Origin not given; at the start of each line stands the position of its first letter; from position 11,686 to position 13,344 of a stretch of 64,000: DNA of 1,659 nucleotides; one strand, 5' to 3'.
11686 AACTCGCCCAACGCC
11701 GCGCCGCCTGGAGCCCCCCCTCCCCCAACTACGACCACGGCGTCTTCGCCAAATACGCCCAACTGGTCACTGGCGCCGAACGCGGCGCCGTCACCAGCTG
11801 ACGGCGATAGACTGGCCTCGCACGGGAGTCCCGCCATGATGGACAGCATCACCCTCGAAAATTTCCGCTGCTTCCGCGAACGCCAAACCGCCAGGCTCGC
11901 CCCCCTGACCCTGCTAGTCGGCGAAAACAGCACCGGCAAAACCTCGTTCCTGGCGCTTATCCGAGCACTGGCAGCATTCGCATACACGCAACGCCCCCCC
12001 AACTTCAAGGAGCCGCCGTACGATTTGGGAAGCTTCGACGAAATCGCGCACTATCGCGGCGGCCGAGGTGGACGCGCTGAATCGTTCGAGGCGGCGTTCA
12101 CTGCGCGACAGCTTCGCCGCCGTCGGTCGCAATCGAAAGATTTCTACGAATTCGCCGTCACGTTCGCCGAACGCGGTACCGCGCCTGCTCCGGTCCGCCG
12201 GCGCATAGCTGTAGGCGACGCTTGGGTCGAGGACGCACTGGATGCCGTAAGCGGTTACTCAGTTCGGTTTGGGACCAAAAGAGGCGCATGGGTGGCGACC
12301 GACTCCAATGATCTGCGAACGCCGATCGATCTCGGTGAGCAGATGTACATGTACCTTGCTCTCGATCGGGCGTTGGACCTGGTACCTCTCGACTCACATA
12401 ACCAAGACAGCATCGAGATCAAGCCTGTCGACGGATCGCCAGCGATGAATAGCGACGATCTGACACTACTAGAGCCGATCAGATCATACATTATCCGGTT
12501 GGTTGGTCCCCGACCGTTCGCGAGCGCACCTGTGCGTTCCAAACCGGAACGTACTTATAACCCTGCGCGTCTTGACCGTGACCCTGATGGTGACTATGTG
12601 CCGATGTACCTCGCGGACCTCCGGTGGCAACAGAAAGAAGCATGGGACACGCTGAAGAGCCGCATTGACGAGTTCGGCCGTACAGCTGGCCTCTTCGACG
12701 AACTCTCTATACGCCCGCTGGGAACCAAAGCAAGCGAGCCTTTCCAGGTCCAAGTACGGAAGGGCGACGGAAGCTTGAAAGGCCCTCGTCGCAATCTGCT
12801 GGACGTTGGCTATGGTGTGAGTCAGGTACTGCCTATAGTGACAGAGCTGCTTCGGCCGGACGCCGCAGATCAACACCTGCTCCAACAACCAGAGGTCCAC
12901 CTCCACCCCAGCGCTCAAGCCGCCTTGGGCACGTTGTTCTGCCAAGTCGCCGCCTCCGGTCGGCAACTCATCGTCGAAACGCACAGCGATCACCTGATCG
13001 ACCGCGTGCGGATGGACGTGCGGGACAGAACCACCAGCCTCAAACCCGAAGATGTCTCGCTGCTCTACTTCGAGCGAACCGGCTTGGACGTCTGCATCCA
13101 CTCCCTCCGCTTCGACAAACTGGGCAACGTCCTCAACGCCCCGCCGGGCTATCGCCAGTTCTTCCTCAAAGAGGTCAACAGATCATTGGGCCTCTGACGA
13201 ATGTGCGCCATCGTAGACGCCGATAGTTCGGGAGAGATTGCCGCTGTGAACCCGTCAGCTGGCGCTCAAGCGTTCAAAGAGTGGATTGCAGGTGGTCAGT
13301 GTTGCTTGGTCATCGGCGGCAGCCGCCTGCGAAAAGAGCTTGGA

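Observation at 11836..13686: Low-GC two-gene islet: ABC/OLD-type AAA ATPase plus PIN-like nuclease (Septu/Gabija/PARIS-like logic, different nuclease)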

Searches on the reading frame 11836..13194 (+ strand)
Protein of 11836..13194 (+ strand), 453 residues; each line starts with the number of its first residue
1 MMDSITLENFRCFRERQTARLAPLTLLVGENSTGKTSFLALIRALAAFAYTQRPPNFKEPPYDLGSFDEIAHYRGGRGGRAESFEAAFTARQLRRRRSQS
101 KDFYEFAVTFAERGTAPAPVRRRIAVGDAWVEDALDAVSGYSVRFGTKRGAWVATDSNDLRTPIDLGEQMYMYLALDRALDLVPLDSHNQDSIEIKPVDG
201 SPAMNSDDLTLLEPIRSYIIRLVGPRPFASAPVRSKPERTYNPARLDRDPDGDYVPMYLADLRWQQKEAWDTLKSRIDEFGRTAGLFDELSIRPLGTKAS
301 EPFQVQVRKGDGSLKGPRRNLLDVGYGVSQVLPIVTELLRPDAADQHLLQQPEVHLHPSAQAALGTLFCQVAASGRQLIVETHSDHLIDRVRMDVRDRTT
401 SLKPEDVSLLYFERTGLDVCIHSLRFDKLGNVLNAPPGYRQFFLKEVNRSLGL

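Call 3: search_protein_families(library=pfam, proteins=[window:11836-13194:+], max_evalue=1)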
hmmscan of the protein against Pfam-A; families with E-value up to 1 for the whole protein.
window:11836-13194:+ (453 aa): 8 families
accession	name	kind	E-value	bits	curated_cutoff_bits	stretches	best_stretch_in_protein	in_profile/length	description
PF13175.12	AAA_15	-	3.7e-21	76.6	32.1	2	2-46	3-47/374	AAA ATPase domain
PF13304.12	AAA_21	-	8.7e-16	59.3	27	2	316-389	230-304/304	AAA domain, putative AbiEii toxin, Type IV TA system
PF13476.12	AAA_23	-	5.6e-07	30.8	27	1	4-63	1-56/201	AAA domain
PF12476.13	DUF3696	-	0.0016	19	22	1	402-438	1-40/52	Protein of unknown function (DUF3696)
PF02463.25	SMC_N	-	0.0067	16.3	40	1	2-42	2-44/220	RecF/RecN/SMC N terminal domain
PF11398.14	DUF2813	-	0.016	15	21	0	3-42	4-42/372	Protein of unknown function (DUF2813)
PF13555.12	AAA_29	-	0.028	14.6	27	1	3-45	2-46/61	P-loop containing region of AAA domain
PF13191.12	AAA_16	-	0.077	13.9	32.6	1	13-46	16-49/167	AAA ATPase domain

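Call 4: search_protein_families(library=padloc, proteins=[window:11836-13194:+], max_evalue=1)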
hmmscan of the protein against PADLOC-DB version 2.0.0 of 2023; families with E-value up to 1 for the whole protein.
window:11836-13194:+ (453 aa): 123 families (the best 25 are shown)
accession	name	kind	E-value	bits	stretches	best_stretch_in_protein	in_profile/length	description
PDLC03878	NsnB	-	1.2e-46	158.1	1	1-439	1-331/345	-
PDLC04707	PDC-M55A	-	1.3e-31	108.1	2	319-439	274-398/421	-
PDLC04148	HEC-03B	-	1e-27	95.3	2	269-438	268-432/458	-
PDLC02979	AriA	-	1.3e-23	82.4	2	1-49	1-50/373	-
PDLC02980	AriA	-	1.5e-17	62.6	2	317-389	231-304/304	-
PDLC04175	HEC-01A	-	9.5e-15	52.5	2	250-393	182-317/363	-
PDLC04177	HEC-01A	-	2.4e-13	47.9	2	330-392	283-344/393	-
PDLC04183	HEC-01A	-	4.5e-13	47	2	5-110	8-106/402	-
PDLC02358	Old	-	2e-12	44.7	2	3-46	5-47/578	Old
PDLC00094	GajA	-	6.1e-12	42.8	2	2-63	3-61/569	AAA ATPase domain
PDLC00096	GajA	-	1.1e-11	42.3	2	346-394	291-343/630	AAA ATPase domain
PDLC00067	GajA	-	2e-11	41.1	2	349-387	310-345/604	AAA ATPase domain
PDLC04178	HEC-01A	-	2.7e-11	41.1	2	3-43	10-49/399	-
PDLC00278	PtuA1|PtuA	-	5.2e-11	40.5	1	2-49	3-51/436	AAA ATPase domain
PDLC00062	GajA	-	1.6e-10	38.1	2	2-63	3-63/639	AAA ATPase domain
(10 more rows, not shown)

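Call 5: search_protein_families(library=ncbifam, proteins=[window:11836-13194:+], max_evalue=1)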
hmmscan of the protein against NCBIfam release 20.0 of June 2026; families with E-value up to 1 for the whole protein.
window:11836-13194:+ (453 aa): 9 families
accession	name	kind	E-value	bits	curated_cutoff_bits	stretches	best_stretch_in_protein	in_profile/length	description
NF041760.1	PtuA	equivalog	1e-06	28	500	1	2-43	52-93/524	retron Ec78 anti-phage system effector ATPase PtuA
NF047739.1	antiphage_MADS3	equivalog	3.2e-06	26.6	420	1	1-48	1-47/427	methylation-associated defense system AAA family ATPase MAD3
TIGR00611.2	recf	equivalog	6.4e-06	25.6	172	1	3-43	2-42/339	DNA replication/repair protein RecF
NF053563.1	Rkd4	equivalog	0.00032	19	860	1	3-40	4-41/747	arcadin-4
NF038234.1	retron_eff_Eco8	equivalog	0.0029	16.3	250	1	3-43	4-44/679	retron Eco8 family effector endonuclease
TIGR03185.1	DNA_S_dndD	equivalog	0.0073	14.8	245.85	1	2-43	3-49/650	DNA sulfur modification protein DndD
NF007404.0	PRK09936.1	equivalog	0.11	11.9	344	1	249-282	134-167/296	DUF4434 family protein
NF045487.1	ASRP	equivalog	0.18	10.4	300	1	24-47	16-36/593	archaea-specific SMC-related protein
TIGR02673.1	FtsE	equivalog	0.2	11.3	264.85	0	353-393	165-205/214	cell division ATP-binding protein FtsE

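Call 18: find_homologous_proteins(query=window:11836-13194:+)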
Query window:11836-13194:+ (453 aa): 7883 proteins with E <= 0.001 among 8000 candidates; the best 120 are listed.
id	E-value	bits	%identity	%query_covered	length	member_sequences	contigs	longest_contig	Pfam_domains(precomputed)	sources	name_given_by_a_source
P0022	0.0e+0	1027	100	100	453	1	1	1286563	PF13175.13,PF13476.13,PF13304.13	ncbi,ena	-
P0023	1.2e-240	817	80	100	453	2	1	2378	PF13175.13,PF13476.13,PF13304.13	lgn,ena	-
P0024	1.2e-221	754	74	100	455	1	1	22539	PF13175.13,PF13476.13,PF13304.13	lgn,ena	-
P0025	1.8e-215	734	73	100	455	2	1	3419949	PF13175.13,PF13476.13,PF13304.13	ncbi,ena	-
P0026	1.7e-200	685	68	100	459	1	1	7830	PF13175.13,PF13476.13,PF13304.13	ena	-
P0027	3.0e-191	654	68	100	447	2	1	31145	PF13175.13,PF13476.13,PF13304.13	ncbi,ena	-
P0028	5.4e-170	584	62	100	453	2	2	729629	PF13175.13,PF13476.13,PF02463.26,PF13304.13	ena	-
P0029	2.8e-169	582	60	100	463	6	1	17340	PF13175.13,PF13476.13,PF13304.13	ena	-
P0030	3.7e-169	581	61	99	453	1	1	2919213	PF13175.13,PF13476.13,PF13304.13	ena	-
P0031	5.1e-169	581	60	99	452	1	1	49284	PF12476.14,PF13175.13,PF13476.13,PF13304.13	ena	-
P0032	2.1e-168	579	60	99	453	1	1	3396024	PF13175.13,PF13304.13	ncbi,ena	-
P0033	1.3e-167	576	62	99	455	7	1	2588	PF13175.13,PF13476.13,PF13304.13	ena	-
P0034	1.6e-167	576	60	100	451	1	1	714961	PF13175.13,PF13476.13,PF13304.13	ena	-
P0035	1.9e-167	576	59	99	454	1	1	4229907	PF12476.14,PF13175.13,PF13476.13,PF13304.13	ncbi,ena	-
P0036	3.3e-167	575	60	100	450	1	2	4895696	PF13175.13,PF13476.13,PF13304.13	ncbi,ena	-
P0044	3.0e-166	572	60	99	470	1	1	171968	PF12476.14,PF13175.13,PF13476.13,PF13304.13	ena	-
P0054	3.6e-164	565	58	100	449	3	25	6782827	PF13175.13,PF13476.13,PF13304.13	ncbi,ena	-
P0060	1.8e-163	563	59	100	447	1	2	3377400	PF12476.14,PF13175.13,PF13476.13,PF13304.13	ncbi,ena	-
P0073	8.8e-163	560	58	100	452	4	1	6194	PF12476.14,PF13175.13,PF13476.13,PF13304.13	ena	-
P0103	2.4e-161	556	57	100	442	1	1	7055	PF12476.14,PF13175.13,PF13476.13,PF13304.13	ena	-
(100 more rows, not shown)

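Call 37: find_related_loci(query=A3, collection=genome_contigs, flank=6000)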
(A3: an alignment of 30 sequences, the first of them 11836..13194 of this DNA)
Query A3 (453 aa) in genome_contigs; peptide patterns used: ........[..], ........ (x = any residue, [..] = any of these).
599 stretches matched a pattern (row limit reached: there are more); 549 encode a relative of the query (tblastn E <= 1e-3); the best 80 are kept; 80 distinct loci.
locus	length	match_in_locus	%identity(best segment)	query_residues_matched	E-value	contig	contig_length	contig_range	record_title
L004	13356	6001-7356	60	1-453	1e-170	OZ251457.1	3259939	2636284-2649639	MAG: Dehalococcoidia bacterium isolate 625aef2d-bb65-4528-802e-f9b0f5c04a3f genome assembly, chromosome: 1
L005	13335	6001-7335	60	1-451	1e-170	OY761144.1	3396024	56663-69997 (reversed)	MAG: Dehalococcoidia bacterium isolate d500c233-76a3-46e4-a508-06ea1f82037c genome assembly, chromosome: 1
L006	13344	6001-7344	58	1-453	1e-168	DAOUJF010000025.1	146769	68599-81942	MAG TPA_asm: Dehalococcoidia bacterium isolate S32_247 k113_1459816, whole genome shotgun sequence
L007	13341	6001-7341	59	2-453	2e-168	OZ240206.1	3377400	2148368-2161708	MAG: Dehalococcoidia bacterium isolate 2e453fae-0281-4c22-a0b3-57af5dde5db4 genome assembly, chromosome: 1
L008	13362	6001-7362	57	1-453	2e-165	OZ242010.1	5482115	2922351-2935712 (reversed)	MAG: Candidatus Latescibacterota bacterium isolate 318c57a3-5c92-4b38-acc3-b9680ed3e2d2 genome assembly, chromosome: 1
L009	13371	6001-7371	57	2-451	4e-165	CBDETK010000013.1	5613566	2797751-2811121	MAG: Candidatus Latescibacterota bacterium isolate f082a9f0-9724-465d-94e5-cd8c9e52f731 genome assembly, contig: contig_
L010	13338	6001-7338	58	5-453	5e-165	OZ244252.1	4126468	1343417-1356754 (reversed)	MAG: uncultured Candidatus Entotheonella sp. isolate 65fe1b67-1d6c-4ee1-a728-c1902880f996 genome assembly, chromosome: 1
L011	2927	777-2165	56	2-453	7e-175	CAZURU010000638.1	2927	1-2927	MAG TPA_asm: uncultured bacterium isolate SRP109090_co2_4 genome assembly, contig: NODE_51516_length_2927_cov_4.477716,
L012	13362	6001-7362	58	1-453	3e-163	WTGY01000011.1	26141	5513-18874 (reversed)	MAG: Caldilineaceae bacterium isolate CO36405bin_14 NODE_438_length_26141_cov_47.016101, whole genome shotgun sequence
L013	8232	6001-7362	58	1-453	4e-163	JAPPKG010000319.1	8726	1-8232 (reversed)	MAG: Caldilineaceae bacterium isolate RHO2_bin_67 NODE_8847_length_8726_cov_27.861031, whole genome shotgun sequence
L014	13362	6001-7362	57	1-453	3e-163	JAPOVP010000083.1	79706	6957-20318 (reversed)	MAG: Caldilineaceae bacterium isolate COS1_bin_2 NODE_224_length_79706_cov_71.5968, whole genome shotgun sequence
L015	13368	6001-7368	56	1-453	4e-163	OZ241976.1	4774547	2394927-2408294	MAG: uncultured Candidatus Binatia bacterium isolate 2be43a5b-f59f-4a3e-ac31-0248d4889e07 genome assembly, chromosome: 1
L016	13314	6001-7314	59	2-451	8e-163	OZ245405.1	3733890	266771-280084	MAG: Dehalococcoidia bacterium isolate 4242a2cd-c548-43ce-a6cb-d471f6a5c9d8 genome assembly, chromosome: 1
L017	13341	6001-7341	58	2-451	9e-163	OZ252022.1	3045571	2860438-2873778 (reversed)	MAG: Dehalococcoidia bacterium isolate 06bcde79-657e-4a1d-bd84-e3996ea03b32 genome assembly, chromosome: 1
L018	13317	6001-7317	56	2-451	2e-162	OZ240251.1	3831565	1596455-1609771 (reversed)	MAG: Chloroflexota bacterium isolate d34784d7-597f-4c6c-9d13-8b2b1f638dff genome assembly, chromosome: 1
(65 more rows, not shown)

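Call 40: search_solved_structures(query=A3, max_evalue=0.01, show_alignments=3)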
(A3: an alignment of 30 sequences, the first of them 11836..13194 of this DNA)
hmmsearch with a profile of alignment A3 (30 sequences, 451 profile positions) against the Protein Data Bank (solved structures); distinct sequences matched with E-value up to 0.01: 9.
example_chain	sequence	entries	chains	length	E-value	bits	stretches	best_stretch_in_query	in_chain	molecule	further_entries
6p74_A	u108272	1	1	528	5.6e-10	42.1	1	323-392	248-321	Putative ATP-dependent endonuclease of the OLD family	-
8wy4_A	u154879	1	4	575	0.00011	24.6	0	3-50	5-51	Endonuclease GajA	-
8jq9_B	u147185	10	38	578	0.00011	24.6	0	3-50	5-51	Endonuclease GajA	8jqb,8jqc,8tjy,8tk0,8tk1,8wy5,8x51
8sm3_A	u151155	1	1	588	0.00012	24.5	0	3-50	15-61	Endonuclease GajA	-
8j4t_A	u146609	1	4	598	0.00013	24.5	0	3-50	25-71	Endonuclease GajA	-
8u7i_A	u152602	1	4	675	0.00017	24.1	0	3-50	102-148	Endonuclease GajA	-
8ee4_A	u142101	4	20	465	0.0015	20.9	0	2-43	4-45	PtuA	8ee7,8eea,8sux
9nnb_C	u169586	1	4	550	0.0055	19.1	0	3-41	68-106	Retron I-A effector PtuA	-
9nnk_C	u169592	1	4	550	0.0056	19.1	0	3-41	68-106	Retreon I-A effector PtuA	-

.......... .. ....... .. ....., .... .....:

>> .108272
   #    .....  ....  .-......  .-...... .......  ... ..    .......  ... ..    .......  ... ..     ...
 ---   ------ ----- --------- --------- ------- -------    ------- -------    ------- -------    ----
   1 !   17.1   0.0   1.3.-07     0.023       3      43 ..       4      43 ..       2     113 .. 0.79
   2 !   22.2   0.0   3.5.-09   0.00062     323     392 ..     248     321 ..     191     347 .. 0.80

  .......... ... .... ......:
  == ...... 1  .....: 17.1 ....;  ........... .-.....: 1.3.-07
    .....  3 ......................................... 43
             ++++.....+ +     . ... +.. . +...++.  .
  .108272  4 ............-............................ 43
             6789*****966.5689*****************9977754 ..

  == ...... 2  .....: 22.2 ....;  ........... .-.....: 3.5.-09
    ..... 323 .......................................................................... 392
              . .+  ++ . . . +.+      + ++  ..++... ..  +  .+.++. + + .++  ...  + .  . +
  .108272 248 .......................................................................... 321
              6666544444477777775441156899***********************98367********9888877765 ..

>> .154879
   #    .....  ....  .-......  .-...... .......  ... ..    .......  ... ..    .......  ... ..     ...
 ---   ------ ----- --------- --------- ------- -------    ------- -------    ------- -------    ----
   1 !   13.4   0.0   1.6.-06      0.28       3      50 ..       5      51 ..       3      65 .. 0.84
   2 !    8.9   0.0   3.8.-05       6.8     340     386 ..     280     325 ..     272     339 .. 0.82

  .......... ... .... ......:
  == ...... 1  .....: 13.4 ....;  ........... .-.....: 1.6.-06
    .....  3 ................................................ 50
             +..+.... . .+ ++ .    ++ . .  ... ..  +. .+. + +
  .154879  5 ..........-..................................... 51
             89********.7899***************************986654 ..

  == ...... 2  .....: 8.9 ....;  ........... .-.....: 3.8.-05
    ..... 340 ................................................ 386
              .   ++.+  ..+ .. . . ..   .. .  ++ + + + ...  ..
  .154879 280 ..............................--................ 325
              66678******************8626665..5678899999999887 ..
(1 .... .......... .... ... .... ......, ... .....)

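Call 44: search_protein_families(library=phrogs, proteins=[window:11836-13194:+], max_evalue=0.01)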
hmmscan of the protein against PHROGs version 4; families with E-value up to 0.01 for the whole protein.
window:11836-13194:+ (453 aa): 8 families
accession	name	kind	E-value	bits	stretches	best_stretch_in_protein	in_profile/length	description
phrog_21420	-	unknown function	1.4e-33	117.3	2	318-449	500-631/654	-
phrog_4747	-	unknown function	1.2e-11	45.4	2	3-46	4-46/610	-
phrog_8323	-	unknown function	1.8e-08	34.4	1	3-44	52-93/623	-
phrog_3940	-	unknown function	1.3e-07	31.8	1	1-48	4-51/537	-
phrog_9802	-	unknown function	1.8e-07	31.6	1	320-389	252-329/438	-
phrog_13167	-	unknown function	6.1e-06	26.4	1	344-391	338-385/477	-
phrog_7507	-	unknown function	4e-05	24.1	0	23-46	25-48/483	-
phrog_14430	-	unknown function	9.4e-05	22.8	0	349-393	343-387/444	-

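Call 50: search_dna_similar(query=window:11836-13194:+, collection=plasmids, mode=protein, max_rows=12, max_evalue=1e-10)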
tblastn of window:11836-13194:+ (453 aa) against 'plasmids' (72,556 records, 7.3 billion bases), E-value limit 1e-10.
Records with a match: 30; places in all: 30; records where one place covers at least 80% of the query: 8.
Best place of each record, by identity: <60% 30.
By first word of the organism name: Bacillus 8; Aeromonas 6; Acinetobacter 4; Rhodococcus 2; Methylocella 2; Vibrio 1; Gluconobacter 1; Ensifer 1; Cupriavidus 1; Psychrobacter 1; and 3 more.
By predicted mobility (MOB-suite, as given by PLSDB): non-mobilizable 15; conjugative 9; mobilizable 6.
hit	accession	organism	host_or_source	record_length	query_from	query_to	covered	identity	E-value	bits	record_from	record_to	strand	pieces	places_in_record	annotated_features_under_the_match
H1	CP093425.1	Bacillus pacificus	cell culture,sufu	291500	21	453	96%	23.7%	7e-18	94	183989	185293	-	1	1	DUF3696 domain-containing protein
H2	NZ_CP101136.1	Bacillus paranthracis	single cell,soil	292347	21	453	96%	23.7%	7e-18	94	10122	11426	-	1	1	DUF3696 domain-containing protein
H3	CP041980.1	Bacillus paranthracis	Homo sapiens,stool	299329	21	453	96%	23.7%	7e-18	94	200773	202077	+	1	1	DUF3696 domain-containing protein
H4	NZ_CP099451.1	Bacillus pacificus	chicken,assembly Genome,intestine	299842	21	453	96%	23.7%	7e-18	94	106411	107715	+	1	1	DUF3696 domain-containing protein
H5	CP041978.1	Bacillus pacificus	Homo sapiens,stool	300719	21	453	96%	23.7%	7e-18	94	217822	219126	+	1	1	DUF3696 domain-containing protein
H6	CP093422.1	Bacillus paranthracis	cell culture,sufu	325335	21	453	96%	23.7%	7e-18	94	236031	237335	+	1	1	DUF3696 domain-containing protein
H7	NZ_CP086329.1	Bacillus pacificus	single cell culture,sludge from ...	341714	21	453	96%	23.7%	7e-18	94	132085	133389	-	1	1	DUF3696 domain-containing protein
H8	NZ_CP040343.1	Bacillus cereus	Apostichopus japonicus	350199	21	453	96%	23.7%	7e-18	94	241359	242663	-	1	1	DUF3696 domain-containing protein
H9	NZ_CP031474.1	Vibrio coralliilyticus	Oyster larvae,Bacterium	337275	164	414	55%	29.1%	4e-15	86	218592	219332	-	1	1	AAA family ATPase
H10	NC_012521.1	Rhodococcus opacus B4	-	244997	250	443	43%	30.2%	3e-12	76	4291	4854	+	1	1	AAA family ATPase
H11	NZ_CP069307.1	Rhodococcus aetherivorans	monoisolate,Minnesota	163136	273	439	37%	34.7%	6e-14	82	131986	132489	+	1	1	DUF3696 domain-containing protein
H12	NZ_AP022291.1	Aeromonas veronii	-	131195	232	439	46%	26.9%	5e-13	79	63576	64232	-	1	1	DUF3696 domain-containing protein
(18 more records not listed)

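Call 52: get_annotated_region(hit=H1, flank=4000)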
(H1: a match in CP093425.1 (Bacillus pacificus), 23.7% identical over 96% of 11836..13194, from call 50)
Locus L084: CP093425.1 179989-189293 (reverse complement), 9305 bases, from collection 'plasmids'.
description: Bacillus pacificus strain MP6 plasmid p1, complete sequence
organism: Bacillus pacificus (NCBI taxid 2026187)
taxonomy: Bacteria; Bacillota; Bacilli; Bacillales; Bacillaceae; Bacillus; Bacillus pacificus
host: -; source: cell culture,sufu; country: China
typing (MOB-suite, as given by PLSDB): non-mobilizable; replicon rep_cluster_125,rep_cluster_1698; mating-pair formation MPF_T
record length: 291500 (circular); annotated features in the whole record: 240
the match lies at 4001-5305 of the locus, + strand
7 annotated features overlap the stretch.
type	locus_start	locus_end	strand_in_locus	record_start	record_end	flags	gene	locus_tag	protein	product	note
CDS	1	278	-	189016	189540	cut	-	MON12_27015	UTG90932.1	C40 family peptidase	-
CDS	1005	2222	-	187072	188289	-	-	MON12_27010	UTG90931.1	abortive infection system toxin AbiGii family protein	-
CDS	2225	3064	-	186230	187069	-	-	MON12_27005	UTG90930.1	abortive infection system antitoxin AbiGi family protein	-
CDS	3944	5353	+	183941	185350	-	-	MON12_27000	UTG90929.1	DUF3696 domain-containing protein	-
CDS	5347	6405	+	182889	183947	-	-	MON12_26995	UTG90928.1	hypothetical protein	-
CDS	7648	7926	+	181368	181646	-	-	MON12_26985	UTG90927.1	metalloregulator ArsR/SmtB family transcription factor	-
CDS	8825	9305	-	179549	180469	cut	-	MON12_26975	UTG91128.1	Rpn family recombination-promoting nuclease/putative transposase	-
